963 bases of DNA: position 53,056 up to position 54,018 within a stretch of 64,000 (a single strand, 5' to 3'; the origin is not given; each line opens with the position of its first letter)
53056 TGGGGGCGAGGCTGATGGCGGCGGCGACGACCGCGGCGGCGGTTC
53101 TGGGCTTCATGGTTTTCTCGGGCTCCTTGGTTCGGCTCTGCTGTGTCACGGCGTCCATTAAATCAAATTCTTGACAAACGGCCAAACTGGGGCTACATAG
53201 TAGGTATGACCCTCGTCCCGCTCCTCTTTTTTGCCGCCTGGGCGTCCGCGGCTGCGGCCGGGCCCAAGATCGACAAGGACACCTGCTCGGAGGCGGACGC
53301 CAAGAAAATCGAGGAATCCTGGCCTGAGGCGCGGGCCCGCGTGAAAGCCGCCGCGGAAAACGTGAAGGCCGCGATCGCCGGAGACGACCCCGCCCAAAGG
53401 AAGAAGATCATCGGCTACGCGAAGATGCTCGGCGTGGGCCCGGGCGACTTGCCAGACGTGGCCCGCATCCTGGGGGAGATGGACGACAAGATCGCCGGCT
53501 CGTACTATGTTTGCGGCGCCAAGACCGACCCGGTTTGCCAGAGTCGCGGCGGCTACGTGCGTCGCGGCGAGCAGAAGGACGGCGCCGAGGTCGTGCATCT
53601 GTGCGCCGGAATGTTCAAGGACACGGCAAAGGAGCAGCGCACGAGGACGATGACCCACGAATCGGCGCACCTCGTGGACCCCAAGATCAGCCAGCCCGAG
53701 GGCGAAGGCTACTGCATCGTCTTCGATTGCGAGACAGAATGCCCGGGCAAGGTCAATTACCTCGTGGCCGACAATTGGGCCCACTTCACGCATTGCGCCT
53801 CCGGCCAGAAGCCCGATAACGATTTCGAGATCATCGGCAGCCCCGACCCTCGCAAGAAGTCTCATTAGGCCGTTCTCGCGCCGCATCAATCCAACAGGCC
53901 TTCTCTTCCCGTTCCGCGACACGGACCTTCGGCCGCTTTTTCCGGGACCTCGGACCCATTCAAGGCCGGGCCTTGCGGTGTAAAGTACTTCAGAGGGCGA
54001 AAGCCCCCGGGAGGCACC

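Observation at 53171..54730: Tandem paralogous cysteine-rich secreted HExxH proteins (aspzincin/M35-like)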

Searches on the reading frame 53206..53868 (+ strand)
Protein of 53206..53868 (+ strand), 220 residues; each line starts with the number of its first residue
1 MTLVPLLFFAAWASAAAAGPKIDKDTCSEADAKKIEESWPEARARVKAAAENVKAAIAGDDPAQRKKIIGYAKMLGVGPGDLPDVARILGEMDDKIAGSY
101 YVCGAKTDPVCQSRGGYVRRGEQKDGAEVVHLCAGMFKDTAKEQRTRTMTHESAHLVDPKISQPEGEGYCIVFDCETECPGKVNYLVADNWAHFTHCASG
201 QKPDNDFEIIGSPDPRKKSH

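Call 4: search_protein_families(library=pfam, max_evalue=10, proteins=[window:53206-53865:+])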
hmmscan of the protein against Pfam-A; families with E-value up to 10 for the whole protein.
seq(220 aa): 1 family
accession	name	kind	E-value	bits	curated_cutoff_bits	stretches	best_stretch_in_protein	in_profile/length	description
PF25593.1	GldD_lipo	-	0.27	11.6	27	1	139-197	77-137/170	Gliding motility lipoprotein GldD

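Call 5: search_protein_families(library=ncbifam, max_evalue=10, proteins=[window:53206-53865:+])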
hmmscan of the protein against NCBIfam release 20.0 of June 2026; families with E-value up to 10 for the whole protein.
seq(220 aa): 0 families

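Call 10: find_homologous_proteins(query=window:53206-53865:+, max_evalue=0.001)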
Query seq(220 aa) (220 aa): 6 proteins with E <= 0.001 among 1007 candidates.
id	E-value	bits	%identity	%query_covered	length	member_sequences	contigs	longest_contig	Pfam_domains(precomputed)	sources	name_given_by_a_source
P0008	1.5e-147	507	100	100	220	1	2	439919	-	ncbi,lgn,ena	-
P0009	3.0e-108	379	74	99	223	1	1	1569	-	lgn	-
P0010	1.8e-72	262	56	99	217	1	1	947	-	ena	-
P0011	7.7e-66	240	51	98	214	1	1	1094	-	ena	-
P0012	9.4e-28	116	41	90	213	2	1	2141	PF14521.13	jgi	-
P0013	2.6e-14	72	35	67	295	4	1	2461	-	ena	-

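Call 46: search_protein_families(library=padloc, max_evalue=0.01, proteins=[window:53206-53868:+])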
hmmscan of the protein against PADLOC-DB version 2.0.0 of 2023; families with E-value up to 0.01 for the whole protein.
window:53206-53868:+ (220 aa): 0 families

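Call 56: predict_structure(alignment_id=A3)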
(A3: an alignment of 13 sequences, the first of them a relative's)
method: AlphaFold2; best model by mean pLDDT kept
length: 220 residues; sequences in the alignment: 13
mean_pLDDT: 85.1   pTM: 0.82
mean pLDDT of the five models: 85.1, 84.5, 83.9, 83.7, 83.7
residues with pLDDT >= 90: 129; 70-90: 50; 50-70: 29; < 50: 12
segments of 3 or more residues with pLDDT < 50: 210-220
pLDDT, mean of each block of 10 residues (from residue 1): 55 67 96 95 97 96 96 94 97 97 89 87 95 87 91 91 67 86 89 95 63 43
secondary structure, 60 per line:
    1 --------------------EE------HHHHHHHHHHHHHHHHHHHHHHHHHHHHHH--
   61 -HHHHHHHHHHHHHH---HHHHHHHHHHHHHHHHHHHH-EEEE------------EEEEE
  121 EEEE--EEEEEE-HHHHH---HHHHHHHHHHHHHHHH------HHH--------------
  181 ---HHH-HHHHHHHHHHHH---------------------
elements in order: H29-58 H62-75 H79-98 E100-103 E116-124 E127-132 H134-138 H142-157 H188-199

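Call 68: find_encoding_contigs(protein=P0009, flank=3000, max_places=3)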
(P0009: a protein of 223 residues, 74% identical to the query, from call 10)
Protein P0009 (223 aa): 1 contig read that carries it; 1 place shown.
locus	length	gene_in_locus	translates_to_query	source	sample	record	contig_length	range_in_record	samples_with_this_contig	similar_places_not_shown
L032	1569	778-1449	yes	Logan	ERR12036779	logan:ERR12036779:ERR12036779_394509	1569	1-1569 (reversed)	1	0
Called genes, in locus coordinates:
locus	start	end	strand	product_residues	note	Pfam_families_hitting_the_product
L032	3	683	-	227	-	?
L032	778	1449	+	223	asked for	-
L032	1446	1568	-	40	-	?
